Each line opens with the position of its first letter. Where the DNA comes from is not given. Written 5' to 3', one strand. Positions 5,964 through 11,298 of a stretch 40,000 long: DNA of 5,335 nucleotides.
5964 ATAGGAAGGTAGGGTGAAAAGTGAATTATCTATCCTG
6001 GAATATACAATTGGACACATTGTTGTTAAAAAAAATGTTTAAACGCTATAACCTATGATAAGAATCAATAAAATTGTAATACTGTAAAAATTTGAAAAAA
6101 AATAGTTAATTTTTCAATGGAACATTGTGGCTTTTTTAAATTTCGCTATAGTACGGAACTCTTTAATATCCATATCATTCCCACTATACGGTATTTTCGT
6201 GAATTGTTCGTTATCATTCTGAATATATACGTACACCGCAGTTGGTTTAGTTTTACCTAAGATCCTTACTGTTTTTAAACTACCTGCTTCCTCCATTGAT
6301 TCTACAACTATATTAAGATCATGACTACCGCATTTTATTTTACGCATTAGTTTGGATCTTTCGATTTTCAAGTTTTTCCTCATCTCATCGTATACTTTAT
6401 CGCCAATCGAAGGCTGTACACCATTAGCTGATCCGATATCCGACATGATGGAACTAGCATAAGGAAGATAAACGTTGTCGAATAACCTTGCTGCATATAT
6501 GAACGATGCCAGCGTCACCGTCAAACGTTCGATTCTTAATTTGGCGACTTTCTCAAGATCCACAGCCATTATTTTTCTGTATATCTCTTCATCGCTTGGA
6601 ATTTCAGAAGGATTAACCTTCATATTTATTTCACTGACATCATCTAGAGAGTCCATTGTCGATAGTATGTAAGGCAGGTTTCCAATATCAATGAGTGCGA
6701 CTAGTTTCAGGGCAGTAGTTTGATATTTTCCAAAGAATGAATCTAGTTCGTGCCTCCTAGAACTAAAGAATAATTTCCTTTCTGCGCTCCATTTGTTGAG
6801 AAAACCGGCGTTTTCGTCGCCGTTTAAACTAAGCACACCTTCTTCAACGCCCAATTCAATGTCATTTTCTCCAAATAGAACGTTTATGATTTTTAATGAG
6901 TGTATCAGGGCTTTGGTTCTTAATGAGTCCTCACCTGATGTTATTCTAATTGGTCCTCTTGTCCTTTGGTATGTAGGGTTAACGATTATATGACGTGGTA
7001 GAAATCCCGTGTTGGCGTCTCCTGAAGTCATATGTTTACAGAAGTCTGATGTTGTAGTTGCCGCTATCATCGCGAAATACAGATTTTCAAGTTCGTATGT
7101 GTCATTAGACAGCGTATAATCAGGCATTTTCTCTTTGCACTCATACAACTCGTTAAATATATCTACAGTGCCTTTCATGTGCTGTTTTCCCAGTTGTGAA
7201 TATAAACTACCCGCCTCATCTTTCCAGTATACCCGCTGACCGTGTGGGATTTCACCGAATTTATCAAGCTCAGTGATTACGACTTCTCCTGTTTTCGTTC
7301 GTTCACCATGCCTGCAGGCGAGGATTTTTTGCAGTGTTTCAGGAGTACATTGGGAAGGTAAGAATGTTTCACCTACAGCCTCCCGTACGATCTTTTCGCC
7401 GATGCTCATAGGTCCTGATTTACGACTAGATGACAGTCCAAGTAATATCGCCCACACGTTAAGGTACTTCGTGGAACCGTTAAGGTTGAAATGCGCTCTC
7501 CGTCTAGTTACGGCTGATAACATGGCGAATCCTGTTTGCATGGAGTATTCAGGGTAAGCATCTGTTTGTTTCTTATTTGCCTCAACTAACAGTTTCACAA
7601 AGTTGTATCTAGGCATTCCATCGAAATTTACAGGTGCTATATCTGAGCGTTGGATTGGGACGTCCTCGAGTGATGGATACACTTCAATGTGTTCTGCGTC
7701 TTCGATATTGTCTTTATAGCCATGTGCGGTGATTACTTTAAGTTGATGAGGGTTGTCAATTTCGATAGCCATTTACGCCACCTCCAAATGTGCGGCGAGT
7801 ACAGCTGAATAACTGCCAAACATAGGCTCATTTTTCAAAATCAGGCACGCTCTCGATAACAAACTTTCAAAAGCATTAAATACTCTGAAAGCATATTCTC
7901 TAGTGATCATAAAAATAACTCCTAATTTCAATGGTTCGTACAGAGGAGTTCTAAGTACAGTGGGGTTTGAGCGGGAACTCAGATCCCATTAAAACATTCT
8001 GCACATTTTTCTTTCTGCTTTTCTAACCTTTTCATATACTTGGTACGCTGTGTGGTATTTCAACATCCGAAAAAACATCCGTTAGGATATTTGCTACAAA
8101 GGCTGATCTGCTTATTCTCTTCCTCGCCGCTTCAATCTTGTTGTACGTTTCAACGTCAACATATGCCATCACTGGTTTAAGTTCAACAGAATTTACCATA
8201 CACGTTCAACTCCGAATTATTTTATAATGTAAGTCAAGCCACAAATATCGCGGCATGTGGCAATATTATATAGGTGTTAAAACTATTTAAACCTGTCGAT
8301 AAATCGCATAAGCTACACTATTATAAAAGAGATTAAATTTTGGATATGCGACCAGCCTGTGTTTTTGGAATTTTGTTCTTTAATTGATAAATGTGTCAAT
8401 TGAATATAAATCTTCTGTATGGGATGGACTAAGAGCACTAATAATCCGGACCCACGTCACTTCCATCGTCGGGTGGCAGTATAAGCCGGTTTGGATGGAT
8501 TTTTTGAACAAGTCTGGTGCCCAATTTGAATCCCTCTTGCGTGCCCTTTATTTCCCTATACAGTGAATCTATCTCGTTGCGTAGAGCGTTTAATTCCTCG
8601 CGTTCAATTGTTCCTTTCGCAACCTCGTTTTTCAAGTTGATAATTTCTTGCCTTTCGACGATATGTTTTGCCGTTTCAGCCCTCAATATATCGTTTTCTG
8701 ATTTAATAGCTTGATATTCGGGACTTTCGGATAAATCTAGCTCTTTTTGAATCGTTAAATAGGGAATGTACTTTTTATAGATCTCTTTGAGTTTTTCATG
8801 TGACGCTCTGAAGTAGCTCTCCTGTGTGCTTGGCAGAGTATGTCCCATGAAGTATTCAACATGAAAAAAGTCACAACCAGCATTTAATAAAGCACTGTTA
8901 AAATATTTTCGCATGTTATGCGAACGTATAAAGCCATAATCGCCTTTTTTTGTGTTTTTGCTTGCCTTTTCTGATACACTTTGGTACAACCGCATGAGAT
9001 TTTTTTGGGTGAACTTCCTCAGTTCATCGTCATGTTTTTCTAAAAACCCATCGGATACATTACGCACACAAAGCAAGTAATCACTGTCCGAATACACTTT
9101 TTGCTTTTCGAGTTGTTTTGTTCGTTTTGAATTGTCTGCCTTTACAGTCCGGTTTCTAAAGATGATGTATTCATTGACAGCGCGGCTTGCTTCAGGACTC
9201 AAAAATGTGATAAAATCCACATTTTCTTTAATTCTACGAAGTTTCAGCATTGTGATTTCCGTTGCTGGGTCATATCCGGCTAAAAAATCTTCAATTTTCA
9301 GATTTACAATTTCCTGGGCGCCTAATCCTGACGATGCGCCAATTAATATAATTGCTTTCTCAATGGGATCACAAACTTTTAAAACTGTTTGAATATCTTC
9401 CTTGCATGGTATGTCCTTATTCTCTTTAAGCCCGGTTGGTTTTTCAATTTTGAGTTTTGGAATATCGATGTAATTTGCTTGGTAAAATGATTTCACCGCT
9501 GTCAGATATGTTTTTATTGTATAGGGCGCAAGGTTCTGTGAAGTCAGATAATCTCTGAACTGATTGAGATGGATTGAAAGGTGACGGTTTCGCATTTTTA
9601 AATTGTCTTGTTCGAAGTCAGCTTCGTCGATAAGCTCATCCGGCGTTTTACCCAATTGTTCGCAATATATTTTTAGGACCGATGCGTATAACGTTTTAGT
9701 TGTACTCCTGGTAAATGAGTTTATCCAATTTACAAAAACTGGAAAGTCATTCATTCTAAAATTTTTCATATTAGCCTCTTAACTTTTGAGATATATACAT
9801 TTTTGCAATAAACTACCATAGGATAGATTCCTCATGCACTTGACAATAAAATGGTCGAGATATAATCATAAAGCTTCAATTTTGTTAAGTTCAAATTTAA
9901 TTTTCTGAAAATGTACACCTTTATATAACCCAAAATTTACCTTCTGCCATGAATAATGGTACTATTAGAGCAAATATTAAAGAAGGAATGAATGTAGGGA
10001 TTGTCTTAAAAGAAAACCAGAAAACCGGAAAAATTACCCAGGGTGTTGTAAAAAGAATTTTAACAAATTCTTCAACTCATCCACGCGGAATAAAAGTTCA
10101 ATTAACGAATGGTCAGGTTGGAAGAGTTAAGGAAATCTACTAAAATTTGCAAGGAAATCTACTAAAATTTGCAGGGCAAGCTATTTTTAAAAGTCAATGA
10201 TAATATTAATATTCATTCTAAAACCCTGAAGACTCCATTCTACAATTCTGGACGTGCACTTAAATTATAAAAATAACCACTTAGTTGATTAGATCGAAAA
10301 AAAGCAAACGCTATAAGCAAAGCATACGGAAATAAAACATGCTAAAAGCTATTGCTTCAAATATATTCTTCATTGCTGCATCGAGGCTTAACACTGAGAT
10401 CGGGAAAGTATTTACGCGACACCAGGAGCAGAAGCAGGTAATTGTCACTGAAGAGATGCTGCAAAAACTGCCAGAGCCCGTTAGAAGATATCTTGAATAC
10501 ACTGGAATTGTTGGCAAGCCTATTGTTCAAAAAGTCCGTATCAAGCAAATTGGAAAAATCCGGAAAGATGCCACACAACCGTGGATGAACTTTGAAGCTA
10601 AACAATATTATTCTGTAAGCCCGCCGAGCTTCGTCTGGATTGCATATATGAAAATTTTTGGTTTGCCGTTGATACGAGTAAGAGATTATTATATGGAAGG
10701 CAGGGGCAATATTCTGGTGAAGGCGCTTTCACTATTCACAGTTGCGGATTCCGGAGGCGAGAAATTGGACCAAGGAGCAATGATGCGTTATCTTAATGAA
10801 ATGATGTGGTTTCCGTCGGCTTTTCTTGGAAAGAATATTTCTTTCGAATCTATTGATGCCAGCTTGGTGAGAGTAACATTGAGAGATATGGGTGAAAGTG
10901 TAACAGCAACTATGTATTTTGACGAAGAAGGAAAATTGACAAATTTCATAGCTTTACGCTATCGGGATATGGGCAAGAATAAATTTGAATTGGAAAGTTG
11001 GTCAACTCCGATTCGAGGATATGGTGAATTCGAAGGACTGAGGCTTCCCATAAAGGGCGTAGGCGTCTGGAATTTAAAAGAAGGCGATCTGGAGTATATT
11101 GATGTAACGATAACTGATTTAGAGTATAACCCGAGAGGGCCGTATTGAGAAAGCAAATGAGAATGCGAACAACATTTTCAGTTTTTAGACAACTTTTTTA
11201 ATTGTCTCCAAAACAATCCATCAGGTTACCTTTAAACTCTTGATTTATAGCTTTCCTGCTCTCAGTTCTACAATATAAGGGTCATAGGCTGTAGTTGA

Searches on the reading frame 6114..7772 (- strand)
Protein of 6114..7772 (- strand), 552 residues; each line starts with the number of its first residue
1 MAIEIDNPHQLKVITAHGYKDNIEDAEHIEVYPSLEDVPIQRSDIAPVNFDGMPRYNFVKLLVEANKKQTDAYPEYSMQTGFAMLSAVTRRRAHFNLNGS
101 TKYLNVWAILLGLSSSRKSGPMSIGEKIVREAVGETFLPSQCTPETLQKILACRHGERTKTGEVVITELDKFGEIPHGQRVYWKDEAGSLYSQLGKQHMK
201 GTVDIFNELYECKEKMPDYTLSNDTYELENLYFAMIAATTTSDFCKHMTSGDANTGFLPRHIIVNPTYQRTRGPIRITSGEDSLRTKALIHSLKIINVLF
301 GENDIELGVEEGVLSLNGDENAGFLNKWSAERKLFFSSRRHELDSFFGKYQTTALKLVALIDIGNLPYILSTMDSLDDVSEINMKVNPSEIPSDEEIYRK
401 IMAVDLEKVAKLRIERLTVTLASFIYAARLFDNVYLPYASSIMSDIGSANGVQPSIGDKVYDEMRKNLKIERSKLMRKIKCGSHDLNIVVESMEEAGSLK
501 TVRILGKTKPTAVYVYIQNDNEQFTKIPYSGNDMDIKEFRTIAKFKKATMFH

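Call 16: search_protein_families(library=pfam, proteins=[window:6114-7772:-], max_evalue=0.01)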
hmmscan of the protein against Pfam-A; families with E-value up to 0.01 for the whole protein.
window:6114-7772:- (552 aa): 1 family
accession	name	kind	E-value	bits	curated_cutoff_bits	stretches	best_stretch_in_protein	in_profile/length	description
PF13148.11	DUF3987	-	3.6e-10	40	27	2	182-361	148-327/364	Protein of unknown function (DUF3987)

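Call 85: search_protein_families(library=phrogs, proteins=[window:6114-7772:-], max_evalue=0.001)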
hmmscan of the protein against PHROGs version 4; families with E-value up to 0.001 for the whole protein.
window:6114-7772:- (552 aa): 3 families
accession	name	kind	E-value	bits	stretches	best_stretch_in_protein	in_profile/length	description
phrog_3022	-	DNA, RNA and nucleotide metabolism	2e-08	34.1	1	71-272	375-569/788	DNA primase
phrog_14296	-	DNA, RNA and nucleotide metabolism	3.5e-07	30.6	1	70-266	15-206/417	DNA primase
phrog_10514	-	DNA, RNA and nucleotide metabolism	2.4e-06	27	1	68-266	354-536/750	DNA primase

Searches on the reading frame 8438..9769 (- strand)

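Call 16: search_protein_families(library=pfam, proteins=[window:8438-9769:-], max_evalue=0.01)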
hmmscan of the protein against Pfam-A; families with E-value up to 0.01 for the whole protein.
window:8438-9769:- (443 aa): 3 families
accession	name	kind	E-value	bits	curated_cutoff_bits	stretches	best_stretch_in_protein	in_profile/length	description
PF00589.27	Phage_integrase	-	1.3e-09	38.5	27.1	1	124-323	6-169/172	Phage integrase family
PF16795.10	Phage_integr_3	-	9.4e-05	22.8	27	1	256-336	83-160/161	Archaeal phage integrase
PF13495.12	Phage_int_SAM_4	-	0.0005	20.9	27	1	68-97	2-31/85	Phage integrase, N-terminal SAM-like domain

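Call 85: search_protein_families(library=phrogs, proteins=[window:8438-9769:-], max_evalue=0.001)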
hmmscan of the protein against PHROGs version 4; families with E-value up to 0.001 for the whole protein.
window:8438-9769:- (443 aa): 3 families
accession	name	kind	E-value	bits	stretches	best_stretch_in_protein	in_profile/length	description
phrog_1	-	integration and excision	7.5e-18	66.1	1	15-380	173-486/611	integrase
phrog_216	-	integration and excision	4.2e-13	50.1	1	97-383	31-284/301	integrase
phrog_5127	-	integration and excision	2.2e-08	35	1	90-339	161-350/355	integrase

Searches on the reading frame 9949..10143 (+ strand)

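Call 75: search_protein_families(library=pfam, proteins=[window:9949-10143:+], max_evalue=0.01)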
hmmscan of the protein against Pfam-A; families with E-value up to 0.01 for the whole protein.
window:9949-10143:+ (64 aa): 1 family
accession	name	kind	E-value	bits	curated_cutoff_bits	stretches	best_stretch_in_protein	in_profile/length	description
PF09962.14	DUF2196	-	5.8e-28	97.1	25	1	3-63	1-61/61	Uncharacterized conserved protein (DUF2196)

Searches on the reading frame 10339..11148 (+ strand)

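Call 16: search_protein_families(library=pfam, proteins=[window:10339-11148:+], max_evalue=0.01)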
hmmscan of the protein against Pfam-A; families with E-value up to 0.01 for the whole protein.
window:10339-11148:+ (269 aa): 2 families
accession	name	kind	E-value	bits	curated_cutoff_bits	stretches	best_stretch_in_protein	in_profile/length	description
PF20181.5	DUF6544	-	2.2e-77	259.6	25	1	35-255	2-220/221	Family of unknown function (DUF6544)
PF21900.3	DUF6920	-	2.8e-65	220.4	27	1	42-263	1-222/222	Family of unknown function (DUF6920)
